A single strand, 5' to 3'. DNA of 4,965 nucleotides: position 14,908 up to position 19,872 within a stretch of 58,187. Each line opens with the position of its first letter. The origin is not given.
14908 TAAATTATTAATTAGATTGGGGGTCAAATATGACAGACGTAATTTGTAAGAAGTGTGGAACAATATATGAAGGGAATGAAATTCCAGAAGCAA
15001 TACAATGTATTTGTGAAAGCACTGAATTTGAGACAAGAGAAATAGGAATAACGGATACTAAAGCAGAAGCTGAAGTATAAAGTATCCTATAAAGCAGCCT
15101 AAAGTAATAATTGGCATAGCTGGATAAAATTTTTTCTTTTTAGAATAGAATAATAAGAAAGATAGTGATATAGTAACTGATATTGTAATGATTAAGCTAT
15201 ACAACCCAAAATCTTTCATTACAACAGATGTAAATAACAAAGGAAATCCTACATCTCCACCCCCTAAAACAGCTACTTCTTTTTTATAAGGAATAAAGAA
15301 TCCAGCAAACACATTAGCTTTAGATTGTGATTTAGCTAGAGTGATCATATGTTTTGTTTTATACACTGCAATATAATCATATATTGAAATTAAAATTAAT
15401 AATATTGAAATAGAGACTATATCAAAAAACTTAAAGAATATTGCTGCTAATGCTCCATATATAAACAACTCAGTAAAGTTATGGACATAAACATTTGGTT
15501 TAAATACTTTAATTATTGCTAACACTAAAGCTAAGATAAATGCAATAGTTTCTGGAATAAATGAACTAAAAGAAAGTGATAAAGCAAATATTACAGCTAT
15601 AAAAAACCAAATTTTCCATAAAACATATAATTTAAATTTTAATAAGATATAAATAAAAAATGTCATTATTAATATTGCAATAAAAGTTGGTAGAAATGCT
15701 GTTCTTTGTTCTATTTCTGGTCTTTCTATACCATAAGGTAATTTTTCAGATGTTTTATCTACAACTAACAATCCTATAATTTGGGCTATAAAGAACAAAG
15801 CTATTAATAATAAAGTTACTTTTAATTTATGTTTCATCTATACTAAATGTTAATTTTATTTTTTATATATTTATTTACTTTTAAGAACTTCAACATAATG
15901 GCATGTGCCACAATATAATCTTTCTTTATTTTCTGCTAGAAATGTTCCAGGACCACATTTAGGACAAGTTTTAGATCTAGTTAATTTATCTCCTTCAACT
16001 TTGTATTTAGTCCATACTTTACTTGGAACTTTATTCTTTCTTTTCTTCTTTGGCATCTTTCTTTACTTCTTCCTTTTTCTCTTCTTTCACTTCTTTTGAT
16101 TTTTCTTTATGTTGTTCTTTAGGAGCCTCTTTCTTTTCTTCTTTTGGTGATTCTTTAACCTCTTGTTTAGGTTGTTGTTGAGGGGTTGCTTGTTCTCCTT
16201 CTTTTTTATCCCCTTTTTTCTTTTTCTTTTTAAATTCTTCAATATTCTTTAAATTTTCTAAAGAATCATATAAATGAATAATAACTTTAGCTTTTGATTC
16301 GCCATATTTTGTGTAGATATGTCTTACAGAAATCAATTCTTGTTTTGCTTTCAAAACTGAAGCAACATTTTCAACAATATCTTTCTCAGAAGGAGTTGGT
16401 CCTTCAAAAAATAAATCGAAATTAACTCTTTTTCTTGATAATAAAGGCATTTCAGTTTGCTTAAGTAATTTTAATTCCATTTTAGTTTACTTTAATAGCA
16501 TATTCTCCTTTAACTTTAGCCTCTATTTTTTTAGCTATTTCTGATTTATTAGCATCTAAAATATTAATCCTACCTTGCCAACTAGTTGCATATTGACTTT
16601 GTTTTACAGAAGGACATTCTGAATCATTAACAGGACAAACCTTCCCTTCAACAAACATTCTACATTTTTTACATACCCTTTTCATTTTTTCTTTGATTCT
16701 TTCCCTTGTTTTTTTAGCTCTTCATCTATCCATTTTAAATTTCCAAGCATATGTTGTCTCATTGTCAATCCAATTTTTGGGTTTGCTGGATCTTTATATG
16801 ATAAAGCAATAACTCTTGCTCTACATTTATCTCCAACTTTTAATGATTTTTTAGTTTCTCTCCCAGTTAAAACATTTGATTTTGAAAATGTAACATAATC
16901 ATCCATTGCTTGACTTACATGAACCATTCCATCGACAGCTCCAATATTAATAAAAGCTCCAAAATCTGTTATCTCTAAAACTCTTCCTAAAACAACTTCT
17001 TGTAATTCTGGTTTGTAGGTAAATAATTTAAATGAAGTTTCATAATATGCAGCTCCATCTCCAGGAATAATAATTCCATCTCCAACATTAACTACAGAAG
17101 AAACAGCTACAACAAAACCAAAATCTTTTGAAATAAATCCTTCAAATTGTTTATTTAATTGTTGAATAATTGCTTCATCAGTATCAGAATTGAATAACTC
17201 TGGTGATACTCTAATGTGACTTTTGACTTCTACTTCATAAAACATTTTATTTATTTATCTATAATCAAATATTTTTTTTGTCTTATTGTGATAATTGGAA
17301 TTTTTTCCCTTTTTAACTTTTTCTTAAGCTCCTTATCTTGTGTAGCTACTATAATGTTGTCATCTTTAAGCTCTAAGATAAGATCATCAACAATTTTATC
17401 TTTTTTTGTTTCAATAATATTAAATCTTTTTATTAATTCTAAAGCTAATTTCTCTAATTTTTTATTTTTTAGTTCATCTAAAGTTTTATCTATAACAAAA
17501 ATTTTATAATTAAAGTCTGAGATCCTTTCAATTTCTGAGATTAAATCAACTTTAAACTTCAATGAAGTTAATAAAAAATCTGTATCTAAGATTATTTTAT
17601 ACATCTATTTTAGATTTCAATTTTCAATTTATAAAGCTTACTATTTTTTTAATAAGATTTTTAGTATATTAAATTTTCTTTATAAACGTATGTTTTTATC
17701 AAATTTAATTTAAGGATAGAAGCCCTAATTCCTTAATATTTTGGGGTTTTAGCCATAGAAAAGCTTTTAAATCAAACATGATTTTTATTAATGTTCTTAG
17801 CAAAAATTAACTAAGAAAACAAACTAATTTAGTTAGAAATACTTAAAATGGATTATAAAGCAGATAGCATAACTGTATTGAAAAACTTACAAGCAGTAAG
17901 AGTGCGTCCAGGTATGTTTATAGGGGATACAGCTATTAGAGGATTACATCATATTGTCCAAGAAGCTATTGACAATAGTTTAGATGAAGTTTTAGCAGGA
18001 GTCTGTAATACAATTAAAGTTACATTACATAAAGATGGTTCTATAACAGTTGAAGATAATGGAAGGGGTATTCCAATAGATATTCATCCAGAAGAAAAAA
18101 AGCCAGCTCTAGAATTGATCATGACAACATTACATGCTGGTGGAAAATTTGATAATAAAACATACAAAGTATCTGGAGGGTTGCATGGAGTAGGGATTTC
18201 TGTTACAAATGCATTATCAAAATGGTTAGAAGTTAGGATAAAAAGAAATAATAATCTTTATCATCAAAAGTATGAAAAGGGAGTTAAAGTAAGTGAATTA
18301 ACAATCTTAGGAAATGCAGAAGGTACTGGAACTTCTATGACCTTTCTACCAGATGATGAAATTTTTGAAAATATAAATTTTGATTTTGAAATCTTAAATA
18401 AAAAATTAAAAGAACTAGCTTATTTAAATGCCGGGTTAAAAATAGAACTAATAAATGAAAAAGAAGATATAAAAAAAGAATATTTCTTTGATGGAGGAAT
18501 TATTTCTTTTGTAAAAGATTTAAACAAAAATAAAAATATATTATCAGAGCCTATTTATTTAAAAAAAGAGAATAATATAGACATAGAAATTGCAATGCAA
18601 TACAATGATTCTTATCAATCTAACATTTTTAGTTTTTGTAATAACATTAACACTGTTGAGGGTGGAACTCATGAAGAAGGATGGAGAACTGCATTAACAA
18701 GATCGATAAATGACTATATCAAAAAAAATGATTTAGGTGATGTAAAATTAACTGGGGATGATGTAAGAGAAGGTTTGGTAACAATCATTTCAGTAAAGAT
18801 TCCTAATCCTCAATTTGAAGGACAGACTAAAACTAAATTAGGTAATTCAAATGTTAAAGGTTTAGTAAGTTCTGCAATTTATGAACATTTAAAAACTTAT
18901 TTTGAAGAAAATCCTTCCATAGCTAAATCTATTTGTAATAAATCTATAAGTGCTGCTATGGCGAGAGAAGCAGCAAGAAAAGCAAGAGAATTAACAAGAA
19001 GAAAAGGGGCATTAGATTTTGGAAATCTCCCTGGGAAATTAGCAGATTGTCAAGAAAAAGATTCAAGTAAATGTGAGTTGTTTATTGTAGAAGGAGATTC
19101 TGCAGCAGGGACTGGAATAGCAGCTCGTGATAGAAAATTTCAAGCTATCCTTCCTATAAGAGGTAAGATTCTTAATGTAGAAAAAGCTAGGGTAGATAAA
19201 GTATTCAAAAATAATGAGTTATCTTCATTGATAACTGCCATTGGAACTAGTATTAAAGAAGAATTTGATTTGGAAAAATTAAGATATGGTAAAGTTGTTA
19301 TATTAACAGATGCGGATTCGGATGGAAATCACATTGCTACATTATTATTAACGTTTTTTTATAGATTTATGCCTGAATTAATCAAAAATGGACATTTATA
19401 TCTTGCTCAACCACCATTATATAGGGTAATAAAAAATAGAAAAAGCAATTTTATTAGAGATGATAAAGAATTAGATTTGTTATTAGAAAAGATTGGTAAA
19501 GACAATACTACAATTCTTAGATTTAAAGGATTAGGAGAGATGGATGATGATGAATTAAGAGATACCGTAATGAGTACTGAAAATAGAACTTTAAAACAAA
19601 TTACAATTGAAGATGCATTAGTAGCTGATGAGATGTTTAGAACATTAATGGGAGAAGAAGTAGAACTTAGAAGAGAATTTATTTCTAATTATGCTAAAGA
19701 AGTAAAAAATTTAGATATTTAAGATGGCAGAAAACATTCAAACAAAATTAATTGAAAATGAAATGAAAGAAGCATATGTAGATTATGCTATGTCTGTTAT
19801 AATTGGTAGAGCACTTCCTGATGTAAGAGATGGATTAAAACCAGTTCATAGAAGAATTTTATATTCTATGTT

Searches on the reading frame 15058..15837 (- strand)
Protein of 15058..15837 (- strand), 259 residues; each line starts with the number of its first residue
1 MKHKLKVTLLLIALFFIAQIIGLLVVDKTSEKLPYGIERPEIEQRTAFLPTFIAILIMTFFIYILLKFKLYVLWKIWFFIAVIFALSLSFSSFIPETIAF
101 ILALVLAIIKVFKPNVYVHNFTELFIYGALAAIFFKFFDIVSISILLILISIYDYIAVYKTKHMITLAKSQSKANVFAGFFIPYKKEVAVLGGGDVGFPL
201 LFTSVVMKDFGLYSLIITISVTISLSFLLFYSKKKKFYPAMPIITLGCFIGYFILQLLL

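Call 16: search_protein_families(library=pfam, proteins=[window:15058-15837:-], max_evalue=0.01)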
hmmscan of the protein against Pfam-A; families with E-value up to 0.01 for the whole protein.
window:15058-15837:- (259 aa): 1 family
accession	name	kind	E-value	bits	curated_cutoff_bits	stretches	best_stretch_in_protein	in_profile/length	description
PF06550.16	SPP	-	3.5e-14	53.4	23.9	1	12-185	1-181/283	Signal-peptide peptidase, presenilin aspartyl protease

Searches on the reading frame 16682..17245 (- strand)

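Call 34: search_protein_families(library=pfam, proteins=[window:16682-17245:-], max_evalue=0.01)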
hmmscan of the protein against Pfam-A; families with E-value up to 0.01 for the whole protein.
window:16682-17245:- (187 aa): 2 families
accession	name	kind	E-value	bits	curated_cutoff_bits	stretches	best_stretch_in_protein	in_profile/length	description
PF03876.22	SHS2_Rpb7-N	-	1.7e-14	54.1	24.8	1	10-64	3-57/57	SHS2 domain found in N terminus of Rpb7p/Rpc25p/MJ0397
PF00575.29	S1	-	8.3e-11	42.6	22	1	78-148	1-62/74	S1 RNA binding domain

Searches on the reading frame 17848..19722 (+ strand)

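Call 16: search_protein_families(library=pfam, proteins=[window:17848-19722:+], max_evalue=0.01)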
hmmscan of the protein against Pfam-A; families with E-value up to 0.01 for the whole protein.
window:17848-19722:+ (624 aa): 5 families
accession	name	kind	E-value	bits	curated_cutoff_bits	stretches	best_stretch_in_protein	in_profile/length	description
PF00204.31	DNA_gyraseB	-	3.7e-61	206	27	1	217-381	1-172/173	DNA gyrase B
PF00986.26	DNA_gyraseB_C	-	1.3e-22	80.1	29.8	1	552-612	2-62/63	DNA gyrase B subunit, carboxyl terminus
PF01751.28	Toprim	-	4.3e-18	65.7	23.1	1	410-521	1-95/96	Toprim domain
PF02518.31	HATPase_c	-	1.6e-17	64.4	26.4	1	31-169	4-108/111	Histidine kinase-, DNA gyrase B-, and HSP90-like ATPase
PF13589.12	HATPase_c_3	-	0.0024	18.4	25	1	34-76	4-46/137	Histidine kinase-, DNA gyrase B-, and HSP90-like ATPase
